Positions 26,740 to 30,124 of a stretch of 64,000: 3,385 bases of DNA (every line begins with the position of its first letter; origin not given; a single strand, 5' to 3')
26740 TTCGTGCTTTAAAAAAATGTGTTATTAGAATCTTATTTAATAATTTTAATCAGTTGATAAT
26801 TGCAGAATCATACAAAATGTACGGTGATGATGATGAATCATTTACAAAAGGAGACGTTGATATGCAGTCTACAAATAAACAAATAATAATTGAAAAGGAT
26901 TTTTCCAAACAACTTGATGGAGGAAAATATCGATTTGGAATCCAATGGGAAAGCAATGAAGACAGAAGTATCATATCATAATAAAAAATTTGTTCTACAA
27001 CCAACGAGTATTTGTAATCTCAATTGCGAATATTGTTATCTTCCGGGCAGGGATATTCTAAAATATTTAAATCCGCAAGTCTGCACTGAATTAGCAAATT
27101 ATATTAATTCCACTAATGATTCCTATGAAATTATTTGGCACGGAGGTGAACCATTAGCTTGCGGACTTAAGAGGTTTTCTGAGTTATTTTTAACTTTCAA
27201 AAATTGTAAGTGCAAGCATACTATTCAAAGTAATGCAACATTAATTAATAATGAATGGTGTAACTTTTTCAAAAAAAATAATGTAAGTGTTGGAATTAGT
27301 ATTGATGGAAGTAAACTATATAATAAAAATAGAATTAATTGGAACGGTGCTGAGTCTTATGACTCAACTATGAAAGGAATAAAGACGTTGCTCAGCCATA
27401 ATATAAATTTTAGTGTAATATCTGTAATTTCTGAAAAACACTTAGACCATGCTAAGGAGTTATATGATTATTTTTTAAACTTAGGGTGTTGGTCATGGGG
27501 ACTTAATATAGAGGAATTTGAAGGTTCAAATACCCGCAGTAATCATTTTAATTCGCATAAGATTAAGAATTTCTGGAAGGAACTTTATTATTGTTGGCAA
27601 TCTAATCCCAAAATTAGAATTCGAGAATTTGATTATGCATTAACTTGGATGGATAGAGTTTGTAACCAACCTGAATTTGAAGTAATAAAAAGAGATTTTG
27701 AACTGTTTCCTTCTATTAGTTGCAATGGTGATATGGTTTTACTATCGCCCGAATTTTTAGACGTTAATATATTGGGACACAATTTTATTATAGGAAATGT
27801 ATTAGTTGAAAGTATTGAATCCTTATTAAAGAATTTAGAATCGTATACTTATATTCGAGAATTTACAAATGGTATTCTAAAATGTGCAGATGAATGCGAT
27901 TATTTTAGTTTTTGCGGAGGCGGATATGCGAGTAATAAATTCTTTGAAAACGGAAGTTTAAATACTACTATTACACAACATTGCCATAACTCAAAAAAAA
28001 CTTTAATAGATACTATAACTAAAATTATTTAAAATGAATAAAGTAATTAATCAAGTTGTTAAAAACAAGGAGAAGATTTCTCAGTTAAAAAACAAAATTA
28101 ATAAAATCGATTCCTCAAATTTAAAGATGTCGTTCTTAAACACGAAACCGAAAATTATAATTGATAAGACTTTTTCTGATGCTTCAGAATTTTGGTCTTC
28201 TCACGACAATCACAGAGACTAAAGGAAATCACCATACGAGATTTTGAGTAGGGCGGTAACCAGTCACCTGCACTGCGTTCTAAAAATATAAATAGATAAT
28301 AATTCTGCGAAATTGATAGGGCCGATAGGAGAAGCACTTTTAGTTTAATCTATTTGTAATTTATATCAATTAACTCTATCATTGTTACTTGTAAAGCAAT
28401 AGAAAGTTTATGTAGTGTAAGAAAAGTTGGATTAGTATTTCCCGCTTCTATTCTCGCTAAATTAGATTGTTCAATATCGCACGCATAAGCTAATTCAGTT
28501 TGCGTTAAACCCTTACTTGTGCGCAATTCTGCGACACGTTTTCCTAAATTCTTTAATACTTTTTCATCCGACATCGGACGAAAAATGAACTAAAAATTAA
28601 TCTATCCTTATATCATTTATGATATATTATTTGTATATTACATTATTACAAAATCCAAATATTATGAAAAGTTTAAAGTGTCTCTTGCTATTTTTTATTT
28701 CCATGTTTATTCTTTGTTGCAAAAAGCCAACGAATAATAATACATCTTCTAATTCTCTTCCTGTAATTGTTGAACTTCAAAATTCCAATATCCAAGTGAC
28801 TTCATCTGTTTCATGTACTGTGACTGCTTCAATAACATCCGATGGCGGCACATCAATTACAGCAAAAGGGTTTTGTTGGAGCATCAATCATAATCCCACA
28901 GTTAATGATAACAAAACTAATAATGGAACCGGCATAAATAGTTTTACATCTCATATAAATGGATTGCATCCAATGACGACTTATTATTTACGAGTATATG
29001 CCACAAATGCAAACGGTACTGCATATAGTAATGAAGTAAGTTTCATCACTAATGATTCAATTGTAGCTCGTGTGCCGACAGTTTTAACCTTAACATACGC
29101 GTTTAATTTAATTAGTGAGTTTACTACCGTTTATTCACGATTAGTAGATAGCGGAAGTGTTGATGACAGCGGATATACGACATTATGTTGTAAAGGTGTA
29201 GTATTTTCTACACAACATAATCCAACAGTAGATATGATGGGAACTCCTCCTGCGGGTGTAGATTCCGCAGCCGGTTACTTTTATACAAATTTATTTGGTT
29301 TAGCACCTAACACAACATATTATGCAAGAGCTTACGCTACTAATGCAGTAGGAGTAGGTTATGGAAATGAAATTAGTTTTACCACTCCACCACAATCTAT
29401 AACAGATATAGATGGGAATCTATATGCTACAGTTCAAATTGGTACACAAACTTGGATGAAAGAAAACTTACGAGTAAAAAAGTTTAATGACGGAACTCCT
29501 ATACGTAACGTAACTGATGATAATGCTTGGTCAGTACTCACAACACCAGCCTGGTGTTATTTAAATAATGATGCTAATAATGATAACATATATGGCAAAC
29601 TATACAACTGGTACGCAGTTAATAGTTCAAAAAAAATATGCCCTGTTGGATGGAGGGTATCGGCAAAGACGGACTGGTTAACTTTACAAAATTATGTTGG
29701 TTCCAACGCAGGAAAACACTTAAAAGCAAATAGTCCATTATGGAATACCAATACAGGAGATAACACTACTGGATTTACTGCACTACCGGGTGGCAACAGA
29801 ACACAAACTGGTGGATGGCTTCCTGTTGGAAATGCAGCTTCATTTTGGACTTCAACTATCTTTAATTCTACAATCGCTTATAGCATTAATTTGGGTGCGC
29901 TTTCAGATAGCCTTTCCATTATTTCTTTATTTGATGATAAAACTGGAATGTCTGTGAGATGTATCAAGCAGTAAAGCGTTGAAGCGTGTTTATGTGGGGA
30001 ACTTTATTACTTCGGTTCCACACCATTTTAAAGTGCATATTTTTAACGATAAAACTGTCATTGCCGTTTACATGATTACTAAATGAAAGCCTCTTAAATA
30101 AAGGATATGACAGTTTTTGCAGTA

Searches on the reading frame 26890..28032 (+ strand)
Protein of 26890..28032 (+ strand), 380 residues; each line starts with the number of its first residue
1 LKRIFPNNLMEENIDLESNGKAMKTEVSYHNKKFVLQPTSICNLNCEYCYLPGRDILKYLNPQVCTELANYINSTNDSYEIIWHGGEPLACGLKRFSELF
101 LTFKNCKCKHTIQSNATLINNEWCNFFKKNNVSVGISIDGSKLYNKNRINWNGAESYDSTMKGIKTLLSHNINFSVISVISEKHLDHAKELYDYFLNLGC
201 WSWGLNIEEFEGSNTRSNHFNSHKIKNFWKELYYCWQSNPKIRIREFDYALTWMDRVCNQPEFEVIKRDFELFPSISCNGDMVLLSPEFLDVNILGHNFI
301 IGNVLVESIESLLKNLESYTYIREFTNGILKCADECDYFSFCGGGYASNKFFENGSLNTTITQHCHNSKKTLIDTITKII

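Call 85: search_protein_families(library=pfam, proteins=[window:26890-28032:+], max_evalue=0.001)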
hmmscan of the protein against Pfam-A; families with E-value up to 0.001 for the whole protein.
window:26890-28032:+ (380 aa): 1 family
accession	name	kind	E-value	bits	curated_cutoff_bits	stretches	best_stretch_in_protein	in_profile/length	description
PF04055.27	Radical_SAM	-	2.2e-15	57.7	29.5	1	37-193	2-164/166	Radical SAM superfamily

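Call 86: search_protein_families(library=padloc, proteins=[window:26890-28032:+], max_evalue=0.0001)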
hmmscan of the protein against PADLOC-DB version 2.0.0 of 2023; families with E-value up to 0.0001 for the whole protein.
window:26890-28032:+ (380 aa): 2 families
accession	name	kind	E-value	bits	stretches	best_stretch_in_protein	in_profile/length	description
PDLC02903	pVip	-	7.4e-13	46.5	1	39-174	7-139/257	Viperins not associated with kinases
PDLC02904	pVip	-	9.8e-10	36.4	1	39-184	10-153/262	Viperins associated with kinases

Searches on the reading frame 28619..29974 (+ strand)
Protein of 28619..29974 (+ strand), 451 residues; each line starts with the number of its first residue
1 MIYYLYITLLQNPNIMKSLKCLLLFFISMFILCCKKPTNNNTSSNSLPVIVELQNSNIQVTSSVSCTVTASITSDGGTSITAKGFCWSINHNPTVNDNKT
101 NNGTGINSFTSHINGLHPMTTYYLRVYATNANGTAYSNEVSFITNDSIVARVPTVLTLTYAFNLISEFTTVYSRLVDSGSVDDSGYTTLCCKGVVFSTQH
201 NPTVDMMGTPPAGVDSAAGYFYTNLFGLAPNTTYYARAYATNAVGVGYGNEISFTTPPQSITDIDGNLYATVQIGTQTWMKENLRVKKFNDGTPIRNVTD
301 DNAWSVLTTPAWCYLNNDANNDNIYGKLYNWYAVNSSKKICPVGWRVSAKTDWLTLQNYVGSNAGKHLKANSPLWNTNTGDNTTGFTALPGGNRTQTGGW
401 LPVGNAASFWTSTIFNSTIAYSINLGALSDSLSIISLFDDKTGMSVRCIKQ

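Call 85: search_protein_families(library=pfam, proteins=[window:28619-29974:+], max_evalue=0.001)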
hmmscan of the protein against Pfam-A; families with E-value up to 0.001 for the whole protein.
window:28619-29974:+ (451 aa): 5 families
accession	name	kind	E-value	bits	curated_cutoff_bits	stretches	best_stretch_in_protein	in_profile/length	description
PF09603.15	Fib_succ_major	-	8.5e-44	150.5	33.9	1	272-450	1-187/187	Fibrobacter succinogenes major domain (Fib_succ_major)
PF16656.11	Pur_ac_phosph_N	-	7e-07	30.2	30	1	92-144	44-93/93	Purple acid Phosphatase, N-terminal domain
PF00041.27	fn3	-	8.6e-06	26.3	25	0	91-141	41-82/84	Fibronectin type III domain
PF16974.11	NAR2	-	0.00018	21.5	26.6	0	103-135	87-119/142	High-affinity nitrate transporter accessory, Ig-like domain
PF25059.1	FN3_DSCAM-DSCAML_C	-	0.00021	22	39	0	90-146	26-81/89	DSCAM/DSCAML C-terminal Fn3-like domain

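Call 86: search_protein_families(library=padloc, proteins=[window:28619-29974:+], max_evalue=0.0001)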
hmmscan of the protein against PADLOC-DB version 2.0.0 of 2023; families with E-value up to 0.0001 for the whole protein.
window:28619-29974:+ (451 aa): 0 families
